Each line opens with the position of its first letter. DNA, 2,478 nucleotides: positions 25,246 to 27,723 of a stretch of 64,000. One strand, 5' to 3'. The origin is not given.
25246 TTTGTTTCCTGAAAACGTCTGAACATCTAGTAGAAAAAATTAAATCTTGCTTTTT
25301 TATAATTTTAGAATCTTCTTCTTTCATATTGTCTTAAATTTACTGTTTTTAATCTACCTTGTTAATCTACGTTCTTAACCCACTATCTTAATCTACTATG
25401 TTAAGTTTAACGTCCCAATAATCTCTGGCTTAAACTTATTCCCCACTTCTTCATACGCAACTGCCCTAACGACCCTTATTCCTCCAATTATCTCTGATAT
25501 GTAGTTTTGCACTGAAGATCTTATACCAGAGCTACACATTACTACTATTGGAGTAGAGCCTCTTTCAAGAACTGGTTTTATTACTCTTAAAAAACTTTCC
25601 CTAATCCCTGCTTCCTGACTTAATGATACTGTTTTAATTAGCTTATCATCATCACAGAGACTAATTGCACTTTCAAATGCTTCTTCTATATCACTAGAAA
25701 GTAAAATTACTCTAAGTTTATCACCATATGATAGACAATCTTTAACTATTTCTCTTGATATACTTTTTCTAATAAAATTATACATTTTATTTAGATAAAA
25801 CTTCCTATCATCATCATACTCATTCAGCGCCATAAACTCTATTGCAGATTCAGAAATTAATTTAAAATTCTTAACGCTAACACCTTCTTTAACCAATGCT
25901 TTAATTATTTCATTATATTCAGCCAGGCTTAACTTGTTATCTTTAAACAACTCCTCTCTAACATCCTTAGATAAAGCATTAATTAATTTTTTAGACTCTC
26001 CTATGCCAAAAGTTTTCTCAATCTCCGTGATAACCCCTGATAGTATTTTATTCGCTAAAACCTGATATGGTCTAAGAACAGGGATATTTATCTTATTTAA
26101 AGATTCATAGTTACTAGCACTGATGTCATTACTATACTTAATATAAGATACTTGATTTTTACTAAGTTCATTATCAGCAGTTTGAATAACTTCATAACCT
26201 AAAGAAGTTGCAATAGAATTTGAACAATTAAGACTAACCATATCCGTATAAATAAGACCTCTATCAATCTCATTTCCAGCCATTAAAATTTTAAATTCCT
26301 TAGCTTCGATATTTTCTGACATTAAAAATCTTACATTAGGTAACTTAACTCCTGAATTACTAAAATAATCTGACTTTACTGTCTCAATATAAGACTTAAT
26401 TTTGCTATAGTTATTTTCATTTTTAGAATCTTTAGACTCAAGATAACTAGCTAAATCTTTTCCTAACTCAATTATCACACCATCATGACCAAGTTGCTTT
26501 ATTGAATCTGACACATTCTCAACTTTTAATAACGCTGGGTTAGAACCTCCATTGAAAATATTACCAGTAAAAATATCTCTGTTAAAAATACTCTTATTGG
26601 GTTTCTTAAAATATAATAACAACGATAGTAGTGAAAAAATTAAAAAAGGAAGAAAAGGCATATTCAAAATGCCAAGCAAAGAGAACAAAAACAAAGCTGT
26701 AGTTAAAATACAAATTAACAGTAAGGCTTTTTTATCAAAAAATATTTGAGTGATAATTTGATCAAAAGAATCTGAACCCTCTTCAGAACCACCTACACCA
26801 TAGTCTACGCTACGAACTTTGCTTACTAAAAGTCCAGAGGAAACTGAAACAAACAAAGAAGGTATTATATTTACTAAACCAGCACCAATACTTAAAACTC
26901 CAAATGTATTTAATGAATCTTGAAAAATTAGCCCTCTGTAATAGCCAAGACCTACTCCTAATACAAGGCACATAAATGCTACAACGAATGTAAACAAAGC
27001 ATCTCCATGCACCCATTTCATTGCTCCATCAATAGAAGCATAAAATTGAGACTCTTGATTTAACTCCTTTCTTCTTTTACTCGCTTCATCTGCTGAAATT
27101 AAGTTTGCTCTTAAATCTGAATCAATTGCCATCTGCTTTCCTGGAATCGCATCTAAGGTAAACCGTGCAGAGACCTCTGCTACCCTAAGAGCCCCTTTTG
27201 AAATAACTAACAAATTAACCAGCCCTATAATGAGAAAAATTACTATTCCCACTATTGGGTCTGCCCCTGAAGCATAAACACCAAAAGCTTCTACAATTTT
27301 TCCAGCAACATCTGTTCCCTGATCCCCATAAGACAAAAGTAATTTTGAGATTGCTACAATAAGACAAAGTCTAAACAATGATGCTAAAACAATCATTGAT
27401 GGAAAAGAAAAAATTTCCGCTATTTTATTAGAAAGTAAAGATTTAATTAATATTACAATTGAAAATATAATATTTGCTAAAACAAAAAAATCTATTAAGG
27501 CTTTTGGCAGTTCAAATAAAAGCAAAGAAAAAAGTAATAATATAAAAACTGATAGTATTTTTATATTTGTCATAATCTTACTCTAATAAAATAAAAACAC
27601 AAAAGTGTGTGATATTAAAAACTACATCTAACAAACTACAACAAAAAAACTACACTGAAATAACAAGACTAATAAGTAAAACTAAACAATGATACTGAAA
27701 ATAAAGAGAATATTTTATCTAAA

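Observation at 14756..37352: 23-gene co-directional block joining a minimal, secretin-less and ATPase-less T3SS core to a secretin-less Tad pilus and Hanks kinase/FHA/PP2C signalling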

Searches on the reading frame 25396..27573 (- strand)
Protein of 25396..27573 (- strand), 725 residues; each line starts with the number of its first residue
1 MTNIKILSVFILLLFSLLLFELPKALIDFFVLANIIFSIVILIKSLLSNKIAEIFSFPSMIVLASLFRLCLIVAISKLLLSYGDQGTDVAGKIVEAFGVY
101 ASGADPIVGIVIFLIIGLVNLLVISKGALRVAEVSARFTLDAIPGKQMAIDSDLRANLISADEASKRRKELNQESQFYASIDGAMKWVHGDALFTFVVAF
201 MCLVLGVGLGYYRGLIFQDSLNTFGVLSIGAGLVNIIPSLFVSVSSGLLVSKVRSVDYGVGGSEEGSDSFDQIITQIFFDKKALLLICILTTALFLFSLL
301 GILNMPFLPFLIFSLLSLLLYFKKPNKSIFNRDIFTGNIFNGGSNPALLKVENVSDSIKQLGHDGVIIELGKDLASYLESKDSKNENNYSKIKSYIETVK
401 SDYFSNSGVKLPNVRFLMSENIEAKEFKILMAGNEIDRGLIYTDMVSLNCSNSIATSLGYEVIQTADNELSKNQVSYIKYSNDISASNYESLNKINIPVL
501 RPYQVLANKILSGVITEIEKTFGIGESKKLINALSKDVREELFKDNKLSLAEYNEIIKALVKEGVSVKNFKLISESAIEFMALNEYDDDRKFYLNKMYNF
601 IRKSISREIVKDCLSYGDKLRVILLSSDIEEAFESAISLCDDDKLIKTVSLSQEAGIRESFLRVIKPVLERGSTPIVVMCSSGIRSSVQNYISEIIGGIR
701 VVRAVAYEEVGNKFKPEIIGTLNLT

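Call 3: search_protein_families(library=pfam, proteins=[window:25396-27573:-], max_evalue=0.01)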
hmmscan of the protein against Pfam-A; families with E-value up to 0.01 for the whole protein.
window:25396-27573:- (725 aa): 1 family
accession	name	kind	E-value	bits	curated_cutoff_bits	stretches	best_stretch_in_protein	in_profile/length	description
PF00771.25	FHIPEP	-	9e-127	424.7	29.1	1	17-712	4-654/657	FHIPEP family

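Call 7: search_protein_families(library=ncbifam, proteins=[window:25396-27573:-], max_evalue=0.01)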
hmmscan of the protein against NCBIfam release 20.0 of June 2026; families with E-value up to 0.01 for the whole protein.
window:25396-27573:- (725 aa): 6 families
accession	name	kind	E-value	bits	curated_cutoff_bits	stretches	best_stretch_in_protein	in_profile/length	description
TIGR01399.1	hrcV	equivalog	4.1e-115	385.7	692.25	1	6-721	6-676/677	type III secretion system export apparatus subunit SctV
TIGR01398.1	FlhA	equivalog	4.4e-112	375.5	772.1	1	6-721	5-677/678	flagellar biosynthesis protein FlhA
NF011865.0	PRK15337.1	equivalog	3.5e-103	346.3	800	1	6-721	17-685/686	EscV/YscV/HrcV family type III secretion system export apparatus protein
NF009363.0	PRK12720.1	equivalog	2.1e-79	267.8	993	1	6-724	20-673/683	EscV/YscV/HrcV family type III secretion system export apparatus protein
NF004571.0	PRK05910.1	equivalog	1.9e-44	152.1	670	1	5-451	11-425/584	type III secretion system protein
TIGR00656.1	asp_kin_monofn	equivalog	0.001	18.1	402.25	1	585-677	55-140/407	aspartate kinase, monofunctional class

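Call 9: find_homologous_proteins(query=window:25396-27573:-, max_evalue=1e-20)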
Query window:25396-27573:- (725 aa): 5098 proteins with E <= 1e-20 among 8000 candidates; the best 120 are listed.
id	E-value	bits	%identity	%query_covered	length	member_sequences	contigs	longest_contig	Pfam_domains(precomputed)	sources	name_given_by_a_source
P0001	0.0e+0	1528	100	100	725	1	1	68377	PF00771.26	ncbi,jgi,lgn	-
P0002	0.0e+0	1033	69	100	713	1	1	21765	PF00771.26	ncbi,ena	-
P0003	3.6e-180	619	44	99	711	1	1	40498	PF00771.26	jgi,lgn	jgi:flagellar biosynthesis component FlhA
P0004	1.1e-177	611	43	99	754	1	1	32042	PF00771.26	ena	-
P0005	7.7e-123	429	34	92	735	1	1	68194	PF00771.26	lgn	-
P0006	2.6e-120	421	34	99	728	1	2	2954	PF00771.26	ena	-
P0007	1.4e-113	399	34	99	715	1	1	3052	PF00771.26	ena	-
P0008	1.1e-112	396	32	99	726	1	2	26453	PF00771.26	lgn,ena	-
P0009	7.9e-101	357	32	99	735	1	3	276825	PF00771.26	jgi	-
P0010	1.6e-82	296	32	77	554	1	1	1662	PF00771.26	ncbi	ncbi:hypothetical protein BVY02_02115, partial [bacterium J17]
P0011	1.8e-77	280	30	97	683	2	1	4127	PF00771.26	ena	-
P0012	4.1e-73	265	28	98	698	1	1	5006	PF00771.26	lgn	-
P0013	1.4e-72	263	29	100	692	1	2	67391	PF00771.26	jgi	jgi:flagellar biosynthesis protein FlhA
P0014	3.0e-72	262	29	98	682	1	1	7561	PF00771.26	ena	-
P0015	7.5e-72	261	28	99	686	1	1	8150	PF00771.26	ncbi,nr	ncbi:MAG: flagellar biosynthesis protein FlhA [Deltaproteobacteria bacterium]|nr:flagellar biosynthe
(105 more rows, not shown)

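Call 10: find_encoding_contigs(protein=P0001, flank=10000, max_places=3)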
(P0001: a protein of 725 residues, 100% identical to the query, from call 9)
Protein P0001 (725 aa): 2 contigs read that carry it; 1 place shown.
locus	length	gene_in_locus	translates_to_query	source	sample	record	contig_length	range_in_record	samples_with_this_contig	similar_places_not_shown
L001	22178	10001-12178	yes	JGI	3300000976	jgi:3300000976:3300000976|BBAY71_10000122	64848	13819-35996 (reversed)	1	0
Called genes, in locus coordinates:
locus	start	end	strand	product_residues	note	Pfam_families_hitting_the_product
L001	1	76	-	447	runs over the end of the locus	-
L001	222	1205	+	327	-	PF13672:PP2C_2, PF00481:PP2C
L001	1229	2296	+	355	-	-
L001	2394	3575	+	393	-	PF00069:Pkinase, PF07714:PK_Tyr_Ser-Thr, PF03109:ABC1 (weak)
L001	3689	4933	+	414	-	PF13614:AAA_31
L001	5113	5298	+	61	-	PF04964:Flp_Fap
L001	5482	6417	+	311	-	PF16976:RcpC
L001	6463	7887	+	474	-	PF00437:T2SSE, PF13191:AAA_16 (weak)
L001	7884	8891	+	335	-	PF00482:T2SSF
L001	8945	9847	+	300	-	PF00482:T2SSF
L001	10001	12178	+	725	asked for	PF00771:FHIPEP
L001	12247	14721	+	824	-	PF00069:Pkinase, PF13646:HEAT_2 (faint)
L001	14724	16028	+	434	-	PF16697:Yop-YscD_cpl, PF00498:FHA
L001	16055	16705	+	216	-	-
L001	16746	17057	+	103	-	PF16697:Yop-YscD_cpl, PF00498:FHA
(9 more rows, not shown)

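Call 11: find_encoding_contigs(protein=P0002, flank=10000, max_places=3)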
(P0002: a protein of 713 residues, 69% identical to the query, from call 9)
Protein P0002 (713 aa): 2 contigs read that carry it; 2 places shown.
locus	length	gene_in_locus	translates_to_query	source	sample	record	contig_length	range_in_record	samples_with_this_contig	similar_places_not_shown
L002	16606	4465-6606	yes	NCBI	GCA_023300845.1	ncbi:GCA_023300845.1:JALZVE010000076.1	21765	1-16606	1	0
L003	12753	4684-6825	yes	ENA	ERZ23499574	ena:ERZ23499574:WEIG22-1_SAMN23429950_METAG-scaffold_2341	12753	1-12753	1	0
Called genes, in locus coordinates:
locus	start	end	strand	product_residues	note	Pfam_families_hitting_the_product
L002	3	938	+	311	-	?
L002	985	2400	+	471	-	PF00437:T2SSE, PF13191:AAA_16 (weak)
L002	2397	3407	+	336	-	PF00482:T2SSF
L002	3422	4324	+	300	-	PF00482:T2SSF (weak)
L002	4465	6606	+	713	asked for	PF00771:FHIPEP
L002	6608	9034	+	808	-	PF00069:Pkinase (weak), PF13646:HEAT_2 (faint)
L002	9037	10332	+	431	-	PF16697:Yop-YscD_cpl (weak), PF00498:FHA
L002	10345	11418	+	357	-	PF16697:Yop-YscD_cpl (weak), PF00498:FHA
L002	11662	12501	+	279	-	PF01514:YscJ_FliF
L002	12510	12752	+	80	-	-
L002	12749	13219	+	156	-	-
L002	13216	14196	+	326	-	PF01052:FliMN_C (weak)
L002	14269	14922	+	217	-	PF00813:FliP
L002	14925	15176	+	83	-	PF01313:Bac_export_3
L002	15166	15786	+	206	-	-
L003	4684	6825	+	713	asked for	PF00771:FHIPEP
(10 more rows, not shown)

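Call 12: find_encoding_contigs(protein=P0003, flank=10000, max_places=2)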
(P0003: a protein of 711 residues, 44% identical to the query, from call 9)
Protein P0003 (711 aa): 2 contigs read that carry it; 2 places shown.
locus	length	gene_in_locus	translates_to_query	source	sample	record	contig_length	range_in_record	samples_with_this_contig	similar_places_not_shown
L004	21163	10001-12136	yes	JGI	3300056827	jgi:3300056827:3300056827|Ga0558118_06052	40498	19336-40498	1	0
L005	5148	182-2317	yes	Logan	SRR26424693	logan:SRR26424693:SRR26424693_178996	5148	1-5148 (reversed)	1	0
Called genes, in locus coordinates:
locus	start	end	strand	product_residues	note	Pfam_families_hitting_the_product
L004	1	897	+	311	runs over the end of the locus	-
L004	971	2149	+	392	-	PF00069:Pkinase, PF07714:PK_Tyr_Ser-Thr, PF03109:ABC1 (weak)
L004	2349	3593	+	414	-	PF13614:AAA_31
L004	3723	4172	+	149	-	-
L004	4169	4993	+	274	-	-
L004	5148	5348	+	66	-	PF04964:Flp_Fap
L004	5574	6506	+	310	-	PF08666:SAF (faint), PF16976:RcpC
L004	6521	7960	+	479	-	PF00437:T2SSE, PF13191:AAA_16 (faint)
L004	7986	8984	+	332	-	PF00482:T2SSF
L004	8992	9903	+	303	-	PF00482:T2SSF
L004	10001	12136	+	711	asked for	PF00771:FHIPEP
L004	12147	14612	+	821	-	PF00069:Pkinase, PF07714:PK_Tyr_Ser-Thr (weak)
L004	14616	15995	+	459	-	PF00498:FHA, PF16697:Yop-YscD_cpl (weak), PF00498:FHA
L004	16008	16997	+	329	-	PF16697:Yop-YscD_cpl, PF00498:FHA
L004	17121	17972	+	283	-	PF01514:YscJ_FliF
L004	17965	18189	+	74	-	-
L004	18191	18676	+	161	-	-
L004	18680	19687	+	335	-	PF01052:FliMN_C (weak)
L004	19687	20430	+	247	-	PF01182:Glucosamine_iso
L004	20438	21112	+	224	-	PF00813:FliP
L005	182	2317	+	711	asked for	PF00771:FHIPEP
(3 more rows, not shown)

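Call 13: find_encoding_contigs(protein=P0004, flank=10000, max_places=2)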
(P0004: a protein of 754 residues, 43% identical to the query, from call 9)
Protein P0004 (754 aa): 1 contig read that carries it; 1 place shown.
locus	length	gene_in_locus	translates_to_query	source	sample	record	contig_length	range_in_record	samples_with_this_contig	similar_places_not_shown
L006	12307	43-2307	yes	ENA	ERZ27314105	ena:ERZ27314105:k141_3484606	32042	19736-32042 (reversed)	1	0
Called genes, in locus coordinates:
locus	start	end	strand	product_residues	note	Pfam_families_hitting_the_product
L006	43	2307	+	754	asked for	PF00771:FHIPEP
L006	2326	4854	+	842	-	PF00069:Pkinase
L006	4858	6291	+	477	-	PF16697:Yop-YscD_cpl (weak), PF00498:FHA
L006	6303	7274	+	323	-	PF16697:Yop-YscD_cpl (weak), PF00498:FHA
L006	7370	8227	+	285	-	PF01514:YscJ_FliF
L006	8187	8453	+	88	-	-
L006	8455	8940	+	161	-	-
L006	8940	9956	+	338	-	PF01052:FliMN_C (faint)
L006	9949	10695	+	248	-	PF01182:Glucosamine_iso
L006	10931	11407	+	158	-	PF00813:FliP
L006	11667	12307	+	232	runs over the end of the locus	-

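Call 14: find_encoding_contigs(protein=P0005, flank=10000, max_places=2)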
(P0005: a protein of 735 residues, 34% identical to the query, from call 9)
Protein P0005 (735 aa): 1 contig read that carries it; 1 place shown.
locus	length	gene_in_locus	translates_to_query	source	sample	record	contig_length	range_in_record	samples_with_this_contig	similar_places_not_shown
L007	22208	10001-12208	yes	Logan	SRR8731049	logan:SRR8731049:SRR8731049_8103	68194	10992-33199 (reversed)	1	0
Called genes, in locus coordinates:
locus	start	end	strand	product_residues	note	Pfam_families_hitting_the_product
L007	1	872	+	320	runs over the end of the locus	PF13672:PP2C_2, PF00481:PP2C, PF07228:SpoIIE (faint)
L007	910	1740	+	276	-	-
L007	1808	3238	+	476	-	PF00069:Pkinase, PF07714:PK_Tyr_Ser-Thr, PF03109:ABC1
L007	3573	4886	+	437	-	PF13614:AAA_31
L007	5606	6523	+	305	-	PF16976:RcpC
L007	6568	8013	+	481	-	PF13191:AAA_16 (faint), PF00437:T2SSE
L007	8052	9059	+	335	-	PF00482:T2SSF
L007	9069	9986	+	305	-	PF00482:T2SSF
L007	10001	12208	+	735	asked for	PF00771:FHIPEP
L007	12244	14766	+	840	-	PF00069:Pkinase (weak), PF13646:HEAT_2 (faint)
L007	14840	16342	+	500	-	PF16697:Yop-YscD_cpl (faint), PF00498:FHA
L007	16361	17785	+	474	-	PF00498:FHA (weak)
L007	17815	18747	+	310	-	PF01514:YscJ_FliF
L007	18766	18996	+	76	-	-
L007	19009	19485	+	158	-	PF02050:FliJ (weak)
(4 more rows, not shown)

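Call 17: find_related_loci(query=A1, collection=genome_contigs, flank=10000)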
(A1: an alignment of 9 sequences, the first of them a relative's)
Query A1 (725 aa) in genome_contigs; peptide patterns used: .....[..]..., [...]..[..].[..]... (x = any residue, [..] = any of these).
600 stretches matched a pattern (row limit reached: there are more); 598 encode a relative of the query (tblastn E <= 1e-3); the best 80 are kept; 80 distinct loci.
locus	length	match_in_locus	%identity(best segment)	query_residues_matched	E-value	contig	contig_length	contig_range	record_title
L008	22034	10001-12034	29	4-700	4e-79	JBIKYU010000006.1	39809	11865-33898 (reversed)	MAG: Rickettsiales bacterium isolate ME2015-10-15_3300034096_group6_bin18 Rohwer_bin2002_scaffold_274_c1, whole genome s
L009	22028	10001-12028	28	7-722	3e-78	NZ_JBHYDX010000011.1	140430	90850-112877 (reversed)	MAG: Pannonibacter sp. isolate CCAP1437_1_bin-011 CCAP1437_1_bin-011_c11, whole genome shotgun sequence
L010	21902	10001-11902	30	22-692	3e-76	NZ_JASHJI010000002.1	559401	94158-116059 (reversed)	Roseibium sp. MMSF_3412 NODE_2_length_559401_cov_30.884201, whole genome shotgun sequence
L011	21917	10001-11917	29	17-692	2e-75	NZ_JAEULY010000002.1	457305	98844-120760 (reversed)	MAG: Phreatobacter sp. isolate new MAG-133 k141_3379666, whole genome shotgun sequence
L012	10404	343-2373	28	8-723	7e-75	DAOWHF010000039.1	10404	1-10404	MAG TPA_asm: Methylomarinum sp. isolate CSMAG_2010 CSMAG_2010_k141_5131804_length_10404_cov_12.3618, whole genome shotgu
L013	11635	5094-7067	27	8-710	1e-73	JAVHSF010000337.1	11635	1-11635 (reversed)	MAG: Gallionella sp. isolate WB01no9_55_47 NODE_907_length_11635_cov_24.480052, whole genome shotgun sequence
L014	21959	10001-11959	28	6-692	1e-73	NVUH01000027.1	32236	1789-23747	MAG: Hyphomicrobiales bacterium isolate NORP94 Contig_source1382A_3312, whole genome shotgun sequence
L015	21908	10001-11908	29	20-692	9e-73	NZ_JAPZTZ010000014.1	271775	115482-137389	MAG: Phreatobacter sp. isolate LE19-251.1J c_000000002073, whole genome shotgun sequence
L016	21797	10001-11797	31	7-637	2e-71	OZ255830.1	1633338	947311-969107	MAG: Alphaproteobacteria bacterium isolate efcd4779-ec1b-4db1-9cd4-90ea4d8595b9 genome assembly, chromosome: 1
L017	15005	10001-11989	28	22-724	3e-71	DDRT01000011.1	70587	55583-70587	MAG TPA_asm: Deltaproteobacteria bacterium UBA2409 UBA2409_contig_2368, whole genome shotgun sequence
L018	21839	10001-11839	29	6-654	1e-70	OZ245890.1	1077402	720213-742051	MAG: Candidatus Midichloriaceae bacterium isolate 6d63f95a-c4ec-452c-ac3b-3ab51a4ec594 genome assembly, chromosome: 1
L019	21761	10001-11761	29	21-641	1e-70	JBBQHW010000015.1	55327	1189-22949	MAG: Holophagales bacterium isolate Co_metawrap_879 Cmw_879_k141_130835_length_55327_cov_18.9984, whole genome shotgun s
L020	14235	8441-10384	29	6-692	2e-70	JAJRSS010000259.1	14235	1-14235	MAG: Alphaproteobacteria bacterium isolate Dive96_bin1.131 k141_4099541, whole genome shotgun sequence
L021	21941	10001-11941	28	7-692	1e-69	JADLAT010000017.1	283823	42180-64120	MAG: Alphaproteobacteria bacterium isolate SJ137 c_000001100666, whole genome shotgun sequence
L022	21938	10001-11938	29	7-692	3e-69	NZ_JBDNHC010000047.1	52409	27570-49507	MAG: Sneathiella sp. isolate concoct.243.ELB k141_429303, whole genome shotgun sequence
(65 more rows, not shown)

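Call 35: search_dna_similar(query=window:25396-27573:-, collection=plasmids, mode=protein, max_rows=40, rows=spread)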
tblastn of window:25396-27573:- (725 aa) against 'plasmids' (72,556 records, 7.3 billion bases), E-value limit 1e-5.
Records with a match: 692; places in all: 849; records where one place covers at least 80% of the query: 0.
Best place of each record, by identity: <60% 692.
By first word of the organism name: Ralstonia 136; Shigella 104; Yersinia 93; Rhizobium 50; Escherichia 42; Sinorhizobium 28; Azospirillum 23; Aeromonas 21; Bradyrhizobium 18; Pantoea 14; and 60 more.
By predicted mobility (MOB-suite, as given by PLSDB): mobilizable 280; non-mobilizable 246; conjugative 166.
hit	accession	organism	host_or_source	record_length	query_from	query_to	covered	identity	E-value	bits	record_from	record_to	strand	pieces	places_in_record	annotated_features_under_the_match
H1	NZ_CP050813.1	Yokenella regensburgei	sewage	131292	23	637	70%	31.8%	4e-35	215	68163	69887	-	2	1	EscV/YscV/HrcV family type III secretion system export apparatus ...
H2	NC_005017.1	Yersinia enterocolitica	-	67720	23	276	35%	40.0%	8e-31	137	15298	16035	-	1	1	lcrD: SctV family type III secretion system export apparatus subunit LcrD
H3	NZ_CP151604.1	Yersinia pestis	Oropsylla silantiewi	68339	23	276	35%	40.0%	8e-31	137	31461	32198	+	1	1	lcrD: SctV family type III secretion system export apparatus subunit LcrD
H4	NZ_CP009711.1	Yersinia pseudotuberculosis IP 32953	-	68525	23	276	35%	40.0%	8e-31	137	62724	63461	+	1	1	lcrD: SctV family type III secretion system export apparatus subunit LcrD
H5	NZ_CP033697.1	Yersinia pestis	UCC strain,UCC isolate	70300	23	276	35%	40.0%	8e-31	137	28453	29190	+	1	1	lcrD: SctV family type III secretion system export apparatus subunit LcrD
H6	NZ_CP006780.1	Yersinia pestis 1412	-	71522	23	276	35%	40.0%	8e-31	137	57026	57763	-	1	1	lcrD: SctV family type III secretion system export apparatus subunit LcrD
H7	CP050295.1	Mesorhizobium loti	Oxytropis kamtschatica,cell ...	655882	23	276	35%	39.7%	3e-23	114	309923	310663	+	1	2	sctV: type III secretion system export apparatus subunit SctV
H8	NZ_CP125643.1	Rhizobium sp. BT03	Phaseolus vulgaris,Pure culture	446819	23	238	30%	44.2%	2e-33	146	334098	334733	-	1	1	flagellar biosynthesis protein FlhA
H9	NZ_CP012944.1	Ralstonia solanacearum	Cucumis sativus,cell culture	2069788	23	238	30%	44.1%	3e-34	148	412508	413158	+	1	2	none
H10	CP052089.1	Ralstonia solanacearum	tomato,cell culture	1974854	23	238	30%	44.1%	4e-34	148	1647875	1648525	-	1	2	none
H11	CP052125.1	Ralstonia solanacearum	tomato,cell culture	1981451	23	238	30%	44.1%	4e-34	148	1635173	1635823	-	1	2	flhA: flagellar biosynthesis protein FlhA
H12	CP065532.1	Ralstonia solanacearum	peanut,whole organism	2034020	23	238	30%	44.1%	4e-34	148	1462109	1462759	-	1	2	none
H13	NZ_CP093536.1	Ralstonia pseudosolanacearum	cell culture,pepper stem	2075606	23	238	30%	44.1%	4e-34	148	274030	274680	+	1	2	none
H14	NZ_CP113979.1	Ralstonia pseudosolanacearum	Cucurbita maxima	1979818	23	238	30%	44.1%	5e-34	148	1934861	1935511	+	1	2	none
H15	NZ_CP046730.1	Ralstonia syzygii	tobacco,cell culture,leaf veins ...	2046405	23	238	30%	44.1%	6e-34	147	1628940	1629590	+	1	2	none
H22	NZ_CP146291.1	Shigella sonnei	-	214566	23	238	30%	42.4%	4e-29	132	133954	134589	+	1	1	mxiA: type III secretion system export apparatus protein MxiA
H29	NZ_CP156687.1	Burkholderia stagnalis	Bacterial cells,soils collected in ...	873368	23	238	30%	41.9%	3e-30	136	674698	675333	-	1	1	sctV: type III secretion system export apparatus subunit SctV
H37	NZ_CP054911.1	Pantoea ananatis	-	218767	23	238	30%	38.7%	3e-26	123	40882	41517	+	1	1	EscV/YscV/HrcV family type III secretion system export apparatus ...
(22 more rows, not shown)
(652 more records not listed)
